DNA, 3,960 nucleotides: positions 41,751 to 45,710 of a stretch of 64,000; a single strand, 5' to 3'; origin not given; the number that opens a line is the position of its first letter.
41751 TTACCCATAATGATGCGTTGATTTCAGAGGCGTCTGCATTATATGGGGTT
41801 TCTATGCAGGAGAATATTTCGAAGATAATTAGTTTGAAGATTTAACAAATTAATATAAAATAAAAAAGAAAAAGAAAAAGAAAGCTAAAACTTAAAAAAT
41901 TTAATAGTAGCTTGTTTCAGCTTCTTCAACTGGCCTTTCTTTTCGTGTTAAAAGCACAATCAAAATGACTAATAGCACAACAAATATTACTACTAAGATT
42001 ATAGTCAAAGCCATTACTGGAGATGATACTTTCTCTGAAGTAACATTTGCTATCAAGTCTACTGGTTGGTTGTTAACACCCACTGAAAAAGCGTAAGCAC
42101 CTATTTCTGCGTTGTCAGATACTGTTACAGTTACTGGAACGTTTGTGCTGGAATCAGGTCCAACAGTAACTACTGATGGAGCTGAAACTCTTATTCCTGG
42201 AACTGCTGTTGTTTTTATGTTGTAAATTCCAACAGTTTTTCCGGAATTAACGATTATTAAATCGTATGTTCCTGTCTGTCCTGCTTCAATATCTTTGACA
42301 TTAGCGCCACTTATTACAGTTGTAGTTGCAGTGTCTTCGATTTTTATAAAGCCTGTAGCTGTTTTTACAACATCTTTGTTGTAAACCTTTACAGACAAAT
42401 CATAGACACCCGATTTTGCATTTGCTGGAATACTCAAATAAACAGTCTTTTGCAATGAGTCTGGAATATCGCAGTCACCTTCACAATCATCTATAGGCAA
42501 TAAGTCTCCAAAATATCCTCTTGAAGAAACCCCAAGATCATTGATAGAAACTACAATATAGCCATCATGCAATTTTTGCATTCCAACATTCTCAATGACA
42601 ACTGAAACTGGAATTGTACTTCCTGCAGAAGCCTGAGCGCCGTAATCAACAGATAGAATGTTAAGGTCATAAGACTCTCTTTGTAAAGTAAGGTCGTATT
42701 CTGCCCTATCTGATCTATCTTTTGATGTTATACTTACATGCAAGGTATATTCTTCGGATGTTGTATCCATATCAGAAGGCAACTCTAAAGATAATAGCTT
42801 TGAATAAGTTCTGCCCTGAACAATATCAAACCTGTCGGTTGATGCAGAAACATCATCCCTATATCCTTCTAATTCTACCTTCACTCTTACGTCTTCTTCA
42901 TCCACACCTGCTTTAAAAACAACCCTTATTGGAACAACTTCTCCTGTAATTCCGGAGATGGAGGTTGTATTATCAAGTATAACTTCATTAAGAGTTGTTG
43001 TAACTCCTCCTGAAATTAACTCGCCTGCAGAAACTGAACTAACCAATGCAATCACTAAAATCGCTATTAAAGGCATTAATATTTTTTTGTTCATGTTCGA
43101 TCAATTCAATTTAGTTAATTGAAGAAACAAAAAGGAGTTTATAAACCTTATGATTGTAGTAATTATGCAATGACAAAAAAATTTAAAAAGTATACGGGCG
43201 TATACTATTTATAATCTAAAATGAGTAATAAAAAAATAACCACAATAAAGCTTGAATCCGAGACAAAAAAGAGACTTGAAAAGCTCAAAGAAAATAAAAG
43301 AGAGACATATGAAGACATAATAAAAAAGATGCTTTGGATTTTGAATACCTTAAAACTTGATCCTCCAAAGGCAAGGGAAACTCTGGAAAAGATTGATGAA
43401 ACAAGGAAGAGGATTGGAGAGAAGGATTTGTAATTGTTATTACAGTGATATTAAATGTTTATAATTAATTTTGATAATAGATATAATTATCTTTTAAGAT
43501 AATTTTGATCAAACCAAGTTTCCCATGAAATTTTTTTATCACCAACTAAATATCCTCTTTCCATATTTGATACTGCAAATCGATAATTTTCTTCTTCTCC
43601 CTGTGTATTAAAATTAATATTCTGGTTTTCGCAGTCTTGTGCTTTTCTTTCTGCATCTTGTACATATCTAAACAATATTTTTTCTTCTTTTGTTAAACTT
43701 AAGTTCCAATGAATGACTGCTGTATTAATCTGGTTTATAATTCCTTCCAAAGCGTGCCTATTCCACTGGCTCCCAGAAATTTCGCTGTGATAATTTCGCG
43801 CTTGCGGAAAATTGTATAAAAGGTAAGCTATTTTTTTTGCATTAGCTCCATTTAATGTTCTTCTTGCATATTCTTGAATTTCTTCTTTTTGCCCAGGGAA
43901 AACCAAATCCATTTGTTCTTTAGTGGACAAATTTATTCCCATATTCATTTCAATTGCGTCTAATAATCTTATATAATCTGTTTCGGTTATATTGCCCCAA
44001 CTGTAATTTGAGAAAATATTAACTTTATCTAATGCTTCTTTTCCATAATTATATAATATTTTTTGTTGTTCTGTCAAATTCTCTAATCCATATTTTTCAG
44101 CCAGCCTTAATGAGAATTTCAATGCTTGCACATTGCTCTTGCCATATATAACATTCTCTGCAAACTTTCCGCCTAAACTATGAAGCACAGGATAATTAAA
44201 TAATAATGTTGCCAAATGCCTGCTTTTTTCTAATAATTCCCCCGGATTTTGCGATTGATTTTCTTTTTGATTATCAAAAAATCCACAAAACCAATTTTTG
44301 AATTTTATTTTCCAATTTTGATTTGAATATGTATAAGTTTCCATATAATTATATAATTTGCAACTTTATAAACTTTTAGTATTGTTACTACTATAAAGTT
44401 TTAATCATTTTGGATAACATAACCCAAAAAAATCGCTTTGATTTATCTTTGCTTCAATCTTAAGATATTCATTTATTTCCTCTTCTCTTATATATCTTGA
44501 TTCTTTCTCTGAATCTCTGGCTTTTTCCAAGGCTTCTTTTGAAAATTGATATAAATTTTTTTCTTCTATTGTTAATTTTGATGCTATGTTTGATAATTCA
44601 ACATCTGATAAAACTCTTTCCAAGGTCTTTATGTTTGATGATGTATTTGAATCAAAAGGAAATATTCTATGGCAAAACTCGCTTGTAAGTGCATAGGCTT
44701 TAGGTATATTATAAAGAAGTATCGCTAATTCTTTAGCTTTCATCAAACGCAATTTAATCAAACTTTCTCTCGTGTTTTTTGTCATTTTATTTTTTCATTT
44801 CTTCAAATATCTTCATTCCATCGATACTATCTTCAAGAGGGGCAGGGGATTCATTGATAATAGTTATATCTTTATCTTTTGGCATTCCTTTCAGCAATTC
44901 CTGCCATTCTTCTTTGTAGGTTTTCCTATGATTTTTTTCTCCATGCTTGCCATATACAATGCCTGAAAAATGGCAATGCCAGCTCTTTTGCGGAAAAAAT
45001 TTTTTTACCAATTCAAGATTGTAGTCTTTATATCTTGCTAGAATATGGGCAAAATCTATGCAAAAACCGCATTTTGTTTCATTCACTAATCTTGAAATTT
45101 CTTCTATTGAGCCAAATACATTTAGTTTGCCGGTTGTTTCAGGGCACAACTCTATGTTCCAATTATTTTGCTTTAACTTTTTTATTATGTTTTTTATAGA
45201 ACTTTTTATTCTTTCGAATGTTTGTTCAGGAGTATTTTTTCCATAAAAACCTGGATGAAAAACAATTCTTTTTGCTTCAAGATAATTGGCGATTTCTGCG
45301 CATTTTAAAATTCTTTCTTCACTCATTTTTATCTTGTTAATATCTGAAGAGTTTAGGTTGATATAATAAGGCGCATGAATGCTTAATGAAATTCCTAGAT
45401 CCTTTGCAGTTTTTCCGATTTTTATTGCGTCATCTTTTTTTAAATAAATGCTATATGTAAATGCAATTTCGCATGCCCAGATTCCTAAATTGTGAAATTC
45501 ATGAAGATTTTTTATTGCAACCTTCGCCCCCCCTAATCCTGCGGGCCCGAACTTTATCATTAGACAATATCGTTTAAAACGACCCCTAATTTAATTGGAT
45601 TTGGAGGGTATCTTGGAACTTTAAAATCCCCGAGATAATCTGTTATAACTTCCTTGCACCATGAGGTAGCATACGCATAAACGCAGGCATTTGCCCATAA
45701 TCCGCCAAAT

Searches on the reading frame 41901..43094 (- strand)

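Call 11: search_protein_families(library=pfam, proteins=[window:41901-43094:-], max_evalue=0.01)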
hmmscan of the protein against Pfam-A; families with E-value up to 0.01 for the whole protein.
window:41901-43094:- (397 aa): 5 families
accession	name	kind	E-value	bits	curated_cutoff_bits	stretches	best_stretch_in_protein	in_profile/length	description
PF11614.14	FixG_C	-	5.2e-08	33.5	25.6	1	276-330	34-91/119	IG-like fold at C-terminal of FixG, putative oxidoreductase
PF10633.15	NPCBM_assoc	-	2.1e-05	25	24.4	0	269-335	1-70/78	NPCBM-associated, NEW3 domain of alpha-galactosidase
PF23619.1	Ig_VWA7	-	4.2e-05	24.2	27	1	269-333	12-76/104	VWA7 Ig-like domain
PF22544.2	HYDIN_VesB_CFA65-like_Ig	-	0.00017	22.2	25.5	1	265-344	11-90/100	HYDIN/CFA65/VesB-like, Ig-like domain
PF15418.12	DUF4625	-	0.0077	16.9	27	0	217-240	94-117/131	Domain of unknown function (DUF4625)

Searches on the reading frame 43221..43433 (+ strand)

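Call 11: search_protein_families(library=pfam, proteins=[window:43221-43433:+], max_evalue=0.01)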
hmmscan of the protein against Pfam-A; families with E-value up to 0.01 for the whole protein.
window:43221-43433:+ (70 aa): 1 family
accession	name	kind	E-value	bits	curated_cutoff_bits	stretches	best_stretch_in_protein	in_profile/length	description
PF24434.1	DUF7557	-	3.4e-08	33.2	25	1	7-42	2-36/45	Family of unknown function (DUF7557)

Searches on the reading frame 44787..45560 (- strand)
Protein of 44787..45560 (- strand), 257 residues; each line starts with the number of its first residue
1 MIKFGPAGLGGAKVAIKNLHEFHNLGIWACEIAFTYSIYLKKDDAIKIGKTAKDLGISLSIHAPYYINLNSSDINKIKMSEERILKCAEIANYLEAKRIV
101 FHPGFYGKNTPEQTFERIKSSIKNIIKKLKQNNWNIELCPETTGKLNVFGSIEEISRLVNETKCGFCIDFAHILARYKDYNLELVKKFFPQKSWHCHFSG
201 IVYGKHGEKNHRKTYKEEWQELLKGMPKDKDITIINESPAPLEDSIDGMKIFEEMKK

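Call 42: search_protein_families(library=pfam, proteins=[window:44787-45560:-], max_evalue=0.01)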
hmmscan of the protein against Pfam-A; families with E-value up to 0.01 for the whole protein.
window:44787-45560:- (257 aa): 2 families
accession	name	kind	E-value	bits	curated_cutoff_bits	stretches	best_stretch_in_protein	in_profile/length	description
PF01261.30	AP_endonuc_2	-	1.1e-24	87.9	31.1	1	23-241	5-235/249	Xylose isomerase-like TIM barrel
PF03851.20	UvdE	-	0.0026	17.5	24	1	44-131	87-178/275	UV-endonuclease UvdE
